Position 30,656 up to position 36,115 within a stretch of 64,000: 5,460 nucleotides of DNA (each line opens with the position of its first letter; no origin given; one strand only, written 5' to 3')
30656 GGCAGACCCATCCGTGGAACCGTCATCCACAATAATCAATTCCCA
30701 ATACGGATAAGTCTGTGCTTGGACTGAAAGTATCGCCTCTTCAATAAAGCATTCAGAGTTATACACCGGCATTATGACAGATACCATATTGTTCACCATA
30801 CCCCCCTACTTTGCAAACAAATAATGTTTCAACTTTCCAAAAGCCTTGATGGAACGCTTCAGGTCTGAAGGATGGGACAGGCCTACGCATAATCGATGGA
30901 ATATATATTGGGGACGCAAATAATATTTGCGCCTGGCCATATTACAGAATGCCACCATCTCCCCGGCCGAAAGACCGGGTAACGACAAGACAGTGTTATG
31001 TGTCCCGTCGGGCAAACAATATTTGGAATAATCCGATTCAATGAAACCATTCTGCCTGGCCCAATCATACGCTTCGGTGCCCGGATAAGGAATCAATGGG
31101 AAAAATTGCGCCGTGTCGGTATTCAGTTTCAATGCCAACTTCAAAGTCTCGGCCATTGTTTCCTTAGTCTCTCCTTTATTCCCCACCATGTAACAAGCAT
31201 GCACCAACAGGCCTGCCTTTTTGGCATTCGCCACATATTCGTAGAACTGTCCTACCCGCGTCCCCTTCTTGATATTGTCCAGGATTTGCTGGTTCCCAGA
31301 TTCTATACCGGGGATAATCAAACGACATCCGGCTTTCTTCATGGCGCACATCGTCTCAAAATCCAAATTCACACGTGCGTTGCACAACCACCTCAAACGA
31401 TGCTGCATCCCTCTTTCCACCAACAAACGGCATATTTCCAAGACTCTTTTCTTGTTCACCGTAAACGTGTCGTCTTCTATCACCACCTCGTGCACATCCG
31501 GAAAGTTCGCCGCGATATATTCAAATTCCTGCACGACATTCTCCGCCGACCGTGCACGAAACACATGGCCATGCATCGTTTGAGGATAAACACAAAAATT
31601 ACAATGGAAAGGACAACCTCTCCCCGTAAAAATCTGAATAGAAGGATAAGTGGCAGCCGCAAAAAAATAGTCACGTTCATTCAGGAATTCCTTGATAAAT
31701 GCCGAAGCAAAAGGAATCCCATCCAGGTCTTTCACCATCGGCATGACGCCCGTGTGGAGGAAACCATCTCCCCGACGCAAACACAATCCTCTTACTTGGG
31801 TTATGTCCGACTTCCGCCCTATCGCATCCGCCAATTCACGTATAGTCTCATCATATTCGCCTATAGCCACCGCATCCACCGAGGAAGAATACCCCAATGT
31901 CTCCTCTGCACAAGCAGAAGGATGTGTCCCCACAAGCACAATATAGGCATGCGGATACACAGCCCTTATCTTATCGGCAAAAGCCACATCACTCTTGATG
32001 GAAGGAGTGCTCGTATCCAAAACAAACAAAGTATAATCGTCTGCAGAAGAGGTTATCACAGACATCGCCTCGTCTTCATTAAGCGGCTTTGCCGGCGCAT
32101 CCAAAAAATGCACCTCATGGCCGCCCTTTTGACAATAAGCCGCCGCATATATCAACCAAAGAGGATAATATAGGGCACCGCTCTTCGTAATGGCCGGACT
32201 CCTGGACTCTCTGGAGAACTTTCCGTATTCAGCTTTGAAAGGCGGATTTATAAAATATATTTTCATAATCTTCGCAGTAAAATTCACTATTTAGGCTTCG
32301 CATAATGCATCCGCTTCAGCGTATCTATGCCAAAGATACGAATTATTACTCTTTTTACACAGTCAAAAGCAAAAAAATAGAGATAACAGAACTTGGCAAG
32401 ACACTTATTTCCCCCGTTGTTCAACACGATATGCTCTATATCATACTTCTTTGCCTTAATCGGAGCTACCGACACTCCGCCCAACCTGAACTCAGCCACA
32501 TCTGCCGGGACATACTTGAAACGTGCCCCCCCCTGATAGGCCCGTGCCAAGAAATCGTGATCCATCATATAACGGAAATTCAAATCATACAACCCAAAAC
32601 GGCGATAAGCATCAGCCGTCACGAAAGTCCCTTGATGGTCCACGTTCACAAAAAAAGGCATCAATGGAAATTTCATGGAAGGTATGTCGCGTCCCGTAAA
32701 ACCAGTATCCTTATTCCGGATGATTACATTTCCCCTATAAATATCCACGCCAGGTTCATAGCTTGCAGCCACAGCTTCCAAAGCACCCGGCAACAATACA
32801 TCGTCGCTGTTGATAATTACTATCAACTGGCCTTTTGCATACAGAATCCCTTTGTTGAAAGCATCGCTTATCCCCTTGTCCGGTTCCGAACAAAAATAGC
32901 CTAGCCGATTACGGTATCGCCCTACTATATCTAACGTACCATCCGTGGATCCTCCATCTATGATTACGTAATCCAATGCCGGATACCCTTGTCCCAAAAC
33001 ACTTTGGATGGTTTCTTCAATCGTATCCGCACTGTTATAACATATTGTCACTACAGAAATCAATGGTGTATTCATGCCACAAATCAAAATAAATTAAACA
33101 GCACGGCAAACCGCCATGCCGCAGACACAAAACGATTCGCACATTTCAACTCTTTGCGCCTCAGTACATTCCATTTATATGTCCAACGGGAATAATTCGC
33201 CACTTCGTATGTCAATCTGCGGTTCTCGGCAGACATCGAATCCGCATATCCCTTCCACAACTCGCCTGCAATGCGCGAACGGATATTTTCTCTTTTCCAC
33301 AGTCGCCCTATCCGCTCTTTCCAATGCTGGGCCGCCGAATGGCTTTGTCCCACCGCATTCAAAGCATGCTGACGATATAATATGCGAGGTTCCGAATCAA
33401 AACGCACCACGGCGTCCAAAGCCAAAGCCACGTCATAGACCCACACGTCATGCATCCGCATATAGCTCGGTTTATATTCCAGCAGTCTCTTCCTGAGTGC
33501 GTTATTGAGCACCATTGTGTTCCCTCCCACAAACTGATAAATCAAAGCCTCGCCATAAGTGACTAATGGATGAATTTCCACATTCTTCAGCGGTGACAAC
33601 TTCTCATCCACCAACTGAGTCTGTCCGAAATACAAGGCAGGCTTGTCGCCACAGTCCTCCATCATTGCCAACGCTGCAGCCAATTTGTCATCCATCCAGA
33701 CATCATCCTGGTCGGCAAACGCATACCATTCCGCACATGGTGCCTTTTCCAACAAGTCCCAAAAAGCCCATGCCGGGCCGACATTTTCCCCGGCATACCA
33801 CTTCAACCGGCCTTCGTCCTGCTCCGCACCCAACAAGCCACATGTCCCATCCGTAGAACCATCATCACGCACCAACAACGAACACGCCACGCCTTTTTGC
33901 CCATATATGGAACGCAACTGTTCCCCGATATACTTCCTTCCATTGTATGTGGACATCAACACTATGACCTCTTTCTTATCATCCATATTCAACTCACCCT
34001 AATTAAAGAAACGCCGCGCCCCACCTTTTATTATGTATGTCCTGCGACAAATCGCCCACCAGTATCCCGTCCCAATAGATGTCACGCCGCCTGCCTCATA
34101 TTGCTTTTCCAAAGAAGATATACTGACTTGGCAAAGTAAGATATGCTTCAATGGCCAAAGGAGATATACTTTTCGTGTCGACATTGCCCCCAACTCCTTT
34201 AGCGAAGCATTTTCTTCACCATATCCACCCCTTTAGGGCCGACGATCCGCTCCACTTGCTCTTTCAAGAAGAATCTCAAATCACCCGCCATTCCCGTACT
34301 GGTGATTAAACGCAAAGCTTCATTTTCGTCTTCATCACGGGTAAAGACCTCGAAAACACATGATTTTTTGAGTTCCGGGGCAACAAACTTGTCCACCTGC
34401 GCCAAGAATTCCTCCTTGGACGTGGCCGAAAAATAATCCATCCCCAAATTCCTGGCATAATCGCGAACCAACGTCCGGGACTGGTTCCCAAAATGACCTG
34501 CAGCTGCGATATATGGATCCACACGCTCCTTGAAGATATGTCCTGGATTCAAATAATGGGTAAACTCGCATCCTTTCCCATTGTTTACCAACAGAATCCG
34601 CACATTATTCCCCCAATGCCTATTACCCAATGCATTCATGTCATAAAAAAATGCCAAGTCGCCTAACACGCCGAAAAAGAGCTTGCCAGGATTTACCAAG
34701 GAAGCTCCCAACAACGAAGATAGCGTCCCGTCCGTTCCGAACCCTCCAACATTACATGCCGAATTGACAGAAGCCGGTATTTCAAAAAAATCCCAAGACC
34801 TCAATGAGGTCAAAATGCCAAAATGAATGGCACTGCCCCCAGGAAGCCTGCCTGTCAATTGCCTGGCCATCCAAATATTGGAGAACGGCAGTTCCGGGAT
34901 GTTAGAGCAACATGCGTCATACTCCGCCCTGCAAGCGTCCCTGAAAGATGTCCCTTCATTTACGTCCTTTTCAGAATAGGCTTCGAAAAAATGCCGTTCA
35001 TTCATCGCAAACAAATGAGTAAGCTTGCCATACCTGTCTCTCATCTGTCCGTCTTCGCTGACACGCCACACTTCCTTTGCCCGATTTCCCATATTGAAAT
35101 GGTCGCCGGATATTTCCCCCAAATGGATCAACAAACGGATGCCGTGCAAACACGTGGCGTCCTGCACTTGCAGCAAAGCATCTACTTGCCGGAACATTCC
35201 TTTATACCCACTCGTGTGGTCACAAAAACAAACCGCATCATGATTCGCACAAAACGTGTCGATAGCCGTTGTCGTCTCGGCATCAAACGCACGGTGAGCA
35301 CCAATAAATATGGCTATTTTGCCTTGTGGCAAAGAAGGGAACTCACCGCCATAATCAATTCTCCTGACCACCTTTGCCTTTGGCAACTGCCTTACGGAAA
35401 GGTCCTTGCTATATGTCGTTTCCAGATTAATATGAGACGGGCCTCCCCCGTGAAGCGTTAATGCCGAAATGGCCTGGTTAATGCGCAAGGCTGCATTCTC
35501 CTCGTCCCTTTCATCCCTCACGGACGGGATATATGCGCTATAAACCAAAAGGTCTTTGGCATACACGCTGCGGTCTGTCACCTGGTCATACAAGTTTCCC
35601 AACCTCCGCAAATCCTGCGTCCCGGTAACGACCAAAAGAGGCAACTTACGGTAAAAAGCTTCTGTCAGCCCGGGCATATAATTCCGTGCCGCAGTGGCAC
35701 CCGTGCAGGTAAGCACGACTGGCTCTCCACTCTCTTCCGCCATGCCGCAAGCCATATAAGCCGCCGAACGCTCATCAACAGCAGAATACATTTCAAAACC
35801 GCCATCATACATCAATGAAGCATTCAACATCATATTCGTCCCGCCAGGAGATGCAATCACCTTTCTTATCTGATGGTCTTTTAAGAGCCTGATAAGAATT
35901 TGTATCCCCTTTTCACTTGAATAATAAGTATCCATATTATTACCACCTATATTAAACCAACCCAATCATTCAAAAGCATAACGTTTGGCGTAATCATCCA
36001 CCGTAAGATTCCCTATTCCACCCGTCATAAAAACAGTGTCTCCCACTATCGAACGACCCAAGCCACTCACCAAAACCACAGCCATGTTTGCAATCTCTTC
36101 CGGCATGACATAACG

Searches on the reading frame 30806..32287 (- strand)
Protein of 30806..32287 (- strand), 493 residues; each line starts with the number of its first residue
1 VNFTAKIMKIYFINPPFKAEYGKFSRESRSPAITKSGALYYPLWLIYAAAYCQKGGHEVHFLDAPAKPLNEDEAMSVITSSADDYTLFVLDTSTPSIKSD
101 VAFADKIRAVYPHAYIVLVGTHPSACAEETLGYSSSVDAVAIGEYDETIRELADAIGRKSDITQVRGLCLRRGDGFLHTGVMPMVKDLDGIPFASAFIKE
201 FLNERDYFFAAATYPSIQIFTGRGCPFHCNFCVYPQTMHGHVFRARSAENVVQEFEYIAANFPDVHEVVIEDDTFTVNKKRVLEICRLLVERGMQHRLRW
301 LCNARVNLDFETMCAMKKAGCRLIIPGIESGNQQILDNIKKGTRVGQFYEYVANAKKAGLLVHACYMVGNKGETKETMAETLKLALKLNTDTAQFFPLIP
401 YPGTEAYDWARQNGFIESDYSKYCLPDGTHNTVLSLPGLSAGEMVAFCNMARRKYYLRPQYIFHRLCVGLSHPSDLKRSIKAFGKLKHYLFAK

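Call 60: search_protein_families(library=pfam, proteins=[window:30806-32287:-], max_evalue=0.00001)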
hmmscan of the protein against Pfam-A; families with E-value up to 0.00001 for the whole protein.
window:30806-32287:- (493 aa): 2 families
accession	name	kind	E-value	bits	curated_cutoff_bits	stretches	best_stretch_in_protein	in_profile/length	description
PF04055.27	Radical_SAM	-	9.4e-21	75.1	29.5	1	220-385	2-166/166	Radical SAM superfamily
PF02310.24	B12-binding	-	5.5e-13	49.3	32.1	1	32-152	4-120/121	B12 binding domain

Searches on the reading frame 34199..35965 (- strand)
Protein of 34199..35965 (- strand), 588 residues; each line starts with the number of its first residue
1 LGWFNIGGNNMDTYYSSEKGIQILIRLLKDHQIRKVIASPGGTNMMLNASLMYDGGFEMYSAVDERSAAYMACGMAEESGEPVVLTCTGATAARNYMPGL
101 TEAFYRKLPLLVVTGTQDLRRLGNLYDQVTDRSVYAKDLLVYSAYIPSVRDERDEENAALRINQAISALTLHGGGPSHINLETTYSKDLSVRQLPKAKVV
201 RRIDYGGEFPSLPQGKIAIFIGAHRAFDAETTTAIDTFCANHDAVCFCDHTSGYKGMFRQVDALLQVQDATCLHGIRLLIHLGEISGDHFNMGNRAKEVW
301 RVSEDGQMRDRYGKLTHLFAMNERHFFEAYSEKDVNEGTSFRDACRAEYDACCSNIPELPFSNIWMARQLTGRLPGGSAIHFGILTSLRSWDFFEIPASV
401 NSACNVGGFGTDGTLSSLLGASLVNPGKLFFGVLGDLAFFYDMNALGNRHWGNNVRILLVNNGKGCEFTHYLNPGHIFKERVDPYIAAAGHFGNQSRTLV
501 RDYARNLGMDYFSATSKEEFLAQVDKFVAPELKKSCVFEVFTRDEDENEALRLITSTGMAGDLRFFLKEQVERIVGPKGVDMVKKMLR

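Call 60: search_protein_families(library=pfam, proteins=[window:34199-35965:-], max_evalue=0.00001)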
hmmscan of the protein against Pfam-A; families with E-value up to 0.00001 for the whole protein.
window:34199-35965:- (588 aa): 1 family
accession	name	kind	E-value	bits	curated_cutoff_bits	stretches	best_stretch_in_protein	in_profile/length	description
PF02776.23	TPP_enzyme_N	-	1.1e-20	74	26.8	1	19-126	2-109/119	Thiamine pyrophosphate enzyme, N-terminal TPP binding domain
